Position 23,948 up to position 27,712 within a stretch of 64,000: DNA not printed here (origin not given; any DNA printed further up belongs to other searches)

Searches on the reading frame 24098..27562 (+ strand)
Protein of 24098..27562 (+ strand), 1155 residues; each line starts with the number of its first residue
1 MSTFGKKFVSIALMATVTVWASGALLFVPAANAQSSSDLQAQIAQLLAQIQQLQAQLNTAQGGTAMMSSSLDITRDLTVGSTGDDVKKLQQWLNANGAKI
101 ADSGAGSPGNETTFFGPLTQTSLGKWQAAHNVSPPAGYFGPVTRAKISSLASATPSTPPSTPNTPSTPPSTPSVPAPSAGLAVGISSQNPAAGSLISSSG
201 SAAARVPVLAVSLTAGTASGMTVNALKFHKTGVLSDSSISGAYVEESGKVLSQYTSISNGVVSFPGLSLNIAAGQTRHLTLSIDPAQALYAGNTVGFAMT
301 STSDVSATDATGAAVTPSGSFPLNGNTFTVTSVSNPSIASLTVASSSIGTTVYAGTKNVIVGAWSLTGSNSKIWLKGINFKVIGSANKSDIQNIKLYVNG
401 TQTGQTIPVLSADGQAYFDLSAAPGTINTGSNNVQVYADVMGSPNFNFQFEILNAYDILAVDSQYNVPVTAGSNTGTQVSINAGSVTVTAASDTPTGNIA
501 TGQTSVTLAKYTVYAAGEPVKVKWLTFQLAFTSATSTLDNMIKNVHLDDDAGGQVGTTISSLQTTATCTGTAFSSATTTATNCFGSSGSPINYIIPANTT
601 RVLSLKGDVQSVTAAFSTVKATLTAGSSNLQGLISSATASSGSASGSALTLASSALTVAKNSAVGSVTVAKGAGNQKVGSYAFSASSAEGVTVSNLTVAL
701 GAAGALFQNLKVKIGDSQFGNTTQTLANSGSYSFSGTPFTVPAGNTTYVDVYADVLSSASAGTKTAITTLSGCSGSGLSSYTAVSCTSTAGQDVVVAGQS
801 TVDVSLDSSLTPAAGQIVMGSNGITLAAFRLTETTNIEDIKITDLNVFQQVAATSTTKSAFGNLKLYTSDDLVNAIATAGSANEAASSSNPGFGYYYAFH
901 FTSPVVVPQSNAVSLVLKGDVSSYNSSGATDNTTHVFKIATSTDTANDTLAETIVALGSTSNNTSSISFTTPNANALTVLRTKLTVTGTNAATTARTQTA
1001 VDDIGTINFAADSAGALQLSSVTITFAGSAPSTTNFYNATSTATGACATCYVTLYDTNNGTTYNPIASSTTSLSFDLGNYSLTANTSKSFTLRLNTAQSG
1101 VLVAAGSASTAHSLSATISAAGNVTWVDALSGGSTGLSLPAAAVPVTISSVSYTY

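Call 94: search_protein_families(library=pfam, proteins=[window:24098-27562:+], max_evalue=0.001)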
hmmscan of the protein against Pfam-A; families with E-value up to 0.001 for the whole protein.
window:24098-27562:+ (1155 aa): 1 family
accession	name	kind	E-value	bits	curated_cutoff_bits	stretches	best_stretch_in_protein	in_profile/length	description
PF01471.23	PG_binding_1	-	1.4e-06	28.8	23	1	82-146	1-56/57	Putative peptidoglycan binding domain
